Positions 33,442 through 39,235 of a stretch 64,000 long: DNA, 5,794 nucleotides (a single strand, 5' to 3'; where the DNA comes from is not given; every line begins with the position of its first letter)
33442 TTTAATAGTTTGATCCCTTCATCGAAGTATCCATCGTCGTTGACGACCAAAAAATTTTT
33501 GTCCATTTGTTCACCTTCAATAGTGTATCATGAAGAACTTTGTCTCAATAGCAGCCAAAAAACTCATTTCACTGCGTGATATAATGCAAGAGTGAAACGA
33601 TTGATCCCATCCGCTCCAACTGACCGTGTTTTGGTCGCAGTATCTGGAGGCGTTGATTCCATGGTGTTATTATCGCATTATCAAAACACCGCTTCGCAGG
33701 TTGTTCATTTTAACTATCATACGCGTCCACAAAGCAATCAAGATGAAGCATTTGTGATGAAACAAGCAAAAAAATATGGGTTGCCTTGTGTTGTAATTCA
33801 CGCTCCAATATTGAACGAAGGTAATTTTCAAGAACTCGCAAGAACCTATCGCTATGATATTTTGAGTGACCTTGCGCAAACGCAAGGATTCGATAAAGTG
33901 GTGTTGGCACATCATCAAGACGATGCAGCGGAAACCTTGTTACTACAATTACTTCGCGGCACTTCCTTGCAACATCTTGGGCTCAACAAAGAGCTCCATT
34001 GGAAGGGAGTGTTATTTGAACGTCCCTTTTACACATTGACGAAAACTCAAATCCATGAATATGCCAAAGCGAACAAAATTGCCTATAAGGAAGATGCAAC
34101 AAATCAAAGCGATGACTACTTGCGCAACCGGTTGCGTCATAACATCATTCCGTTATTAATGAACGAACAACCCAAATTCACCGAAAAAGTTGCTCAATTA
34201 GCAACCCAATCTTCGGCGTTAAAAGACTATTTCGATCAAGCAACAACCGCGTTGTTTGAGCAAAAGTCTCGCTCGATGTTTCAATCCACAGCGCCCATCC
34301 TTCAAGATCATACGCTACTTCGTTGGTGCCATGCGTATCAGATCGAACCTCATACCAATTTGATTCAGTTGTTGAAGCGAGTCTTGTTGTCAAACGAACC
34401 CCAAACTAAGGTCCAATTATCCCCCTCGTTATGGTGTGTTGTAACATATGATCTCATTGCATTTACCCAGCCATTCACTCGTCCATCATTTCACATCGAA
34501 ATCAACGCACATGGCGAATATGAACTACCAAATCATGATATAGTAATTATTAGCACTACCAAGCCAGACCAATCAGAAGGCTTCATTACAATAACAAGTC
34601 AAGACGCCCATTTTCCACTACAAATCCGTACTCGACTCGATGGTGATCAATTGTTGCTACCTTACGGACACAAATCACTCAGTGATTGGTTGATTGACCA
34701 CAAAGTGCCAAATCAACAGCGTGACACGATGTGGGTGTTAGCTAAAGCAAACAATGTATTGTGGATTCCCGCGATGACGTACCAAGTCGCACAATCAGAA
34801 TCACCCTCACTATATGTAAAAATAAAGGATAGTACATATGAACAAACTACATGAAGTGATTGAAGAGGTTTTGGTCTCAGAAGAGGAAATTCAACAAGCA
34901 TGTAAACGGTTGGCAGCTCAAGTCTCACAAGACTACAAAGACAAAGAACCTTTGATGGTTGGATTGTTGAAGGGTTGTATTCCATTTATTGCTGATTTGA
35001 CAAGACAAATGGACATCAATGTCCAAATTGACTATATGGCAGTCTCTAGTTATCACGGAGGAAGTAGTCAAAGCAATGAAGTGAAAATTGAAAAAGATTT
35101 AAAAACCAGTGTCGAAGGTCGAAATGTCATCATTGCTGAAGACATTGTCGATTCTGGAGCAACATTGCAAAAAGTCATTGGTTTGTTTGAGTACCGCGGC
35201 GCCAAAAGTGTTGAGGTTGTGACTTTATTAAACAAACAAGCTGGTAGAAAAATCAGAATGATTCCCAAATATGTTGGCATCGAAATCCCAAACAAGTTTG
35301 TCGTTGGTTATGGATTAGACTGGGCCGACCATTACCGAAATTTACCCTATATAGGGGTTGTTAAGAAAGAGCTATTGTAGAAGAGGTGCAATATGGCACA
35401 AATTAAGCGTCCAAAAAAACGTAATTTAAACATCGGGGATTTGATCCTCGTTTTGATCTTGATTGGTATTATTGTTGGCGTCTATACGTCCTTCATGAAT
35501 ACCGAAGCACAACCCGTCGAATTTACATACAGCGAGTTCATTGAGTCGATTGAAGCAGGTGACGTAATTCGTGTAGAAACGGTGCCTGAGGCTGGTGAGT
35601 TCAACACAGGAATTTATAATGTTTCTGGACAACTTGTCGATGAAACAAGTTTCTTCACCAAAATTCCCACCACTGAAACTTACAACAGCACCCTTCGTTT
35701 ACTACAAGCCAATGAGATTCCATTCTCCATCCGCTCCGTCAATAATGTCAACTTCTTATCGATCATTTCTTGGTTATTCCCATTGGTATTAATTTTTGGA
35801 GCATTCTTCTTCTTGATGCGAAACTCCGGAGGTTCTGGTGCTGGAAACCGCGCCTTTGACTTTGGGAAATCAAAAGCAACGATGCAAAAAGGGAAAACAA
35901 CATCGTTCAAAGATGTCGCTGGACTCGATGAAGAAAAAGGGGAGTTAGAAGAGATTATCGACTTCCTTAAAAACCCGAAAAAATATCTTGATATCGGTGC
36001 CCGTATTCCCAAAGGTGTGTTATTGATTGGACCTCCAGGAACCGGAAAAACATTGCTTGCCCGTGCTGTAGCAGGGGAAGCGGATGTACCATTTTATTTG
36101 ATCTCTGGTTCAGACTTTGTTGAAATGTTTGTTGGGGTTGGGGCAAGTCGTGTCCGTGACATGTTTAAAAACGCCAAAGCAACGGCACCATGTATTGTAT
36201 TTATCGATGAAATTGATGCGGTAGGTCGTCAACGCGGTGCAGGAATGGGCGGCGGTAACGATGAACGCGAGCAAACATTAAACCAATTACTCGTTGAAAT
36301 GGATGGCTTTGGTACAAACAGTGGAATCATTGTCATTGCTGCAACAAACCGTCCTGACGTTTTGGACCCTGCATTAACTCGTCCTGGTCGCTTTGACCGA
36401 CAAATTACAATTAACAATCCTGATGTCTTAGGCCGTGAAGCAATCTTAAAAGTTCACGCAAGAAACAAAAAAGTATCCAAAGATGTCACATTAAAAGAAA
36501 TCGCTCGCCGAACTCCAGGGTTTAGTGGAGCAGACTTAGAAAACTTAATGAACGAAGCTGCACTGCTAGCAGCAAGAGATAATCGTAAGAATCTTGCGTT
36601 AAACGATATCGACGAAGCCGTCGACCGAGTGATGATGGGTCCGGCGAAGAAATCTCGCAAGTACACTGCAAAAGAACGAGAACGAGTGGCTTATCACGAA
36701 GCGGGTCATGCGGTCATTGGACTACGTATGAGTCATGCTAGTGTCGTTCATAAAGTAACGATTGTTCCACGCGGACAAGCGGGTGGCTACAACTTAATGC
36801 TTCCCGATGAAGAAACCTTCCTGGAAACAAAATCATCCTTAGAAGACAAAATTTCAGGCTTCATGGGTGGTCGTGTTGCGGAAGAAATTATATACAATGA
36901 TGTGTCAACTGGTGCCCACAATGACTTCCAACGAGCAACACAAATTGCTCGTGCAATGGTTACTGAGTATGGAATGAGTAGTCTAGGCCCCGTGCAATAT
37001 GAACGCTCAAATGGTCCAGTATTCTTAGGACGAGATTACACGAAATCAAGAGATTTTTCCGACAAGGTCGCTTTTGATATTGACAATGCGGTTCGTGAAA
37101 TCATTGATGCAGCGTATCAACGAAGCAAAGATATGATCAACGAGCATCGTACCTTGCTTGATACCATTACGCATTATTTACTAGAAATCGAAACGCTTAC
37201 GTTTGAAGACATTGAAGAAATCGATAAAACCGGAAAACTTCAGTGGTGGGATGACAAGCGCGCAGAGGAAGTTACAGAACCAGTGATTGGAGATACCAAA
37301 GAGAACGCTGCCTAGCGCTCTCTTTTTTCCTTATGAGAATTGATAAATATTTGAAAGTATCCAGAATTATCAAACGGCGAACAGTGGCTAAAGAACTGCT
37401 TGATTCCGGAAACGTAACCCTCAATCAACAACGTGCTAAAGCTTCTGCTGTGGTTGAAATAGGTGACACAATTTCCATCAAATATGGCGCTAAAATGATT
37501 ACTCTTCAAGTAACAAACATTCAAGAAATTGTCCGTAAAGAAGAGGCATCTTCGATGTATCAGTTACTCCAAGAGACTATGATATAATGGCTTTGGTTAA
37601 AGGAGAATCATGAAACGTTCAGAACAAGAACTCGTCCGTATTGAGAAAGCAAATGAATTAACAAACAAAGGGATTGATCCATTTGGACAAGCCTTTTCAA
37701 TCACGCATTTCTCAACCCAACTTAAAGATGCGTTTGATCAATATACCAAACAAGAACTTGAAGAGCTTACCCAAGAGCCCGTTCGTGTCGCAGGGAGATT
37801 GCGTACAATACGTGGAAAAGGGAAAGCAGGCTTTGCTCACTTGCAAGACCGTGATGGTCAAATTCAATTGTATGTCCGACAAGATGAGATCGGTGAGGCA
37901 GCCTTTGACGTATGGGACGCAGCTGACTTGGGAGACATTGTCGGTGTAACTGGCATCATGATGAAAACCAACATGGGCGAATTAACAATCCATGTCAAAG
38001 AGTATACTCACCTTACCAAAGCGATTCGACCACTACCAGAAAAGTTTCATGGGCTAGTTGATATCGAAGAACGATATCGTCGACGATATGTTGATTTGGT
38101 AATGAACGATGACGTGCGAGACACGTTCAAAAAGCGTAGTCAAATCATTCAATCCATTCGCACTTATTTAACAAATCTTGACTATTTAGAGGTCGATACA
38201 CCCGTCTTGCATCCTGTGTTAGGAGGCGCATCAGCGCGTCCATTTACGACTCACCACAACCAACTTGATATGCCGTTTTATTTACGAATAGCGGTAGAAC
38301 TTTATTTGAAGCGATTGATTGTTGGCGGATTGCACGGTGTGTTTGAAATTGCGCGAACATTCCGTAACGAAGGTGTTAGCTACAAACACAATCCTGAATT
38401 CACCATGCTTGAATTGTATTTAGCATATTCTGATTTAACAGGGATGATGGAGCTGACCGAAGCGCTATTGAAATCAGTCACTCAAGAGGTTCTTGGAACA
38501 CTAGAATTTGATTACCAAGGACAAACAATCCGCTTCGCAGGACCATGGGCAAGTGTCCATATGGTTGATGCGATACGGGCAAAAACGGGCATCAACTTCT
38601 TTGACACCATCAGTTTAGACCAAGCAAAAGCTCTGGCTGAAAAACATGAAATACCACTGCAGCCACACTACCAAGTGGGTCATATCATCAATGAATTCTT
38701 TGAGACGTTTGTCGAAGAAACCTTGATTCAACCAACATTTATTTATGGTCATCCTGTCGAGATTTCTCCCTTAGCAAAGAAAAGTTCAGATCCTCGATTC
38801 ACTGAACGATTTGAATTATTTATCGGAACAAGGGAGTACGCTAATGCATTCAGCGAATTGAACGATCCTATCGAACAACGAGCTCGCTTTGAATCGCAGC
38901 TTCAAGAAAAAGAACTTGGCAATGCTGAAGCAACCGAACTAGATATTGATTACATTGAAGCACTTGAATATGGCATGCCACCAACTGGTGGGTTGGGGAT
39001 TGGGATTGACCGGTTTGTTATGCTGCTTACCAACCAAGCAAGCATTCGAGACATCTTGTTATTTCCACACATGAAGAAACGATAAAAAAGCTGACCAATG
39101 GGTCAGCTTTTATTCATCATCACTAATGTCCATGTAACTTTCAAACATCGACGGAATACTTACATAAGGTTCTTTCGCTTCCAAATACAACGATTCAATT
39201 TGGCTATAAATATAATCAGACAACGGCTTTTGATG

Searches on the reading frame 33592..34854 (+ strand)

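Call 31: search_protein_families(library=pfam, proteins=[window:33592-34854:+], max_evalue=0.00001)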
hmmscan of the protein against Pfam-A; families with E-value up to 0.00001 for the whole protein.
window:33592-34854:+ (420 aa): 1 family
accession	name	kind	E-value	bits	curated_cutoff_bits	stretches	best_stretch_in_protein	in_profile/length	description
PF01171.26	ATP_bind_3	-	2.6e-49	167.8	27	1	13-184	2-182/182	PP-loop family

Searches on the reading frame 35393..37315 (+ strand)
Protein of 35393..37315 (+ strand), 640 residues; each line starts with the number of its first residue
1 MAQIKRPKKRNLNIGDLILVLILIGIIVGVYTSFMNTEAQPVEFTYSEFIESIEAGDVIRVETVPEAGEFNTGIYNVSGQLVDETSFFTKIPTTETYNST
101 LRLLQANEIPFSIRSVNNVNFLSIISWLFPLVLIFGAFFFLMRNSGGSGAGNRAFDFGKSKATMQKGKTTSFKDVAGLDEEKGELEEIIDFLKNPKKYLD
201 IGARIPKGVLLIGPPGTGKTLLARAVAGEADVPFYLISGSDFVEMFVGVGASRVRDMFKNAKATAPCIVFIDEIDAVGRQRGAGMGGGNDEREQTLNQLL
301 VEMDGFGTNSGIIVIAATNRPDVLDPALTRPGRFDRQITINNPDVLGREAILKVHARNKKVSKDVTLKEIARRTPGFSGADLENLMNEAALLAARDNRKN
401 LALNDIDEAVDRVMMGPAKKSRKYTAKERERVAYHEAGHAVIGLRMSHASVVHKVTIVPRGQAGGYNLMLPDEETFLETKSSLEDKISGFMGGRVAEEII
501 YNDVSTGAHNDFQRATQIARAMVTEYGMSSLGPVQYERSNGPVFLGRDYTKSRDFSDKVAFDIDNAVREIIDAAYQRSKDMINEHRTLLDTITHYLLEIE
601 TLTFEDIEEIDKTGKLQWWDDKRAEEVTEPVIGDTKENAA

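Call 84: search_protein_families(library=pfam, proteins=[window:35393-37315:+], max_evalue=0.0001)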
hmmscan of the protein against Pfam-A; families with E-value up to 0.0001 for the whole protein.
window:35393-37315:+ (640 aa): 5 families
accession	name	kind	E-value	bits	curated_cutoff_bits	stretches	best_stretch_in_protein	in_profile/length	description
PF01434.24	Peptidase_M41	-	2.3e-68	230.3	29.9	1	425-610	4-191/191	Peptidase family M41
PF00004.35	AAA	-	4.3e-46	157.1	21.2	1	209-340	1-129/131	ATPase family associated with various cellular activities (AAA)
PF17862.7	AAA_lid_3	-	5.3e-16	58.3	27.2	1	364-408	1-45/45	AAA+ lid domain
PF06480.20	FtsH_ext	-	4.5e-09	36.9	25.5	1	18-99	2-82/103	FtsH Extracellular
PF07728.20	AAA_5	-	1.4e-05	25.5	22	0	208-328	1-135/139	AAA domain (dynein-related subfamily)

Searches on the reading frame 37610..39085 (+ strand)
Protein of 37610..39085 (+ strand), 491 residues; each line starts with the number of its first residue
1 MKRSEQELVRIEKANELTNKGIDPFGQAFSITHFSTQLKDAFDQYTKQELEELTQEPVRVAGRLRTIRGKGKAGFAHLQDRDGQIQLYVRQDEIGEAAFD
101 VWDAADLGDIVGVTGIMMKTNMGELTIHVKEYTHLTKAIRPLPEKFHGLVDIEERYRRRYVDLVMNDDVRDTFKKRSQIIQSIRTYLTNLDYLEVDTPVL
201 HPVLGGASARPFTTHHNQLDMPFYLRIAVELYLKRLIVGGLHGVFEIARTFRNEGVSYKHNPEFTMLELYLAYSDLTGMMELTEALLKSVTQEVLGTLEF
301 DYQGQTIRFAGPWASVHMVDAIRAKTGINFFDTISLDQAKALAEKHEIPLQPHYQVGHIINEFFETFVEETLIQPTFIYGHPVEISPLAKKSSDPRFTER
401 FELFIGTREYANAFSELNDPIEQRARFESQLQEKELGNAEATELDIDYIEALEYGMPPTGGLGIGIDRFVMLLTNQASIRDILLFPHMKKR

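Call 31: search_protein_families(library=pfam, proteins=[window:37610-39085:+], max_evalue=0.00001)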
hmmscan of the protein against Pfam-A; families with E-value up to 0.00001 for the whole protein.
window:37610-39085:+ (491 aa): 2 families
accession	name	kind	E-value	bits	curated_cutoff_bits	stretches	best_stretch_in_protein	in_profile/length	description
PF00152.25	tRNA-synt_2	-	4.4e-84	282.6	25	1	152-489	2-308/308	tRNA synthetases class II (D, K and N)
PF01336.31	tRNA_anti-codon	-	4.2e-16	59.1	27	1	58-134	1-74/75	OB-fold nucleic acid binding domain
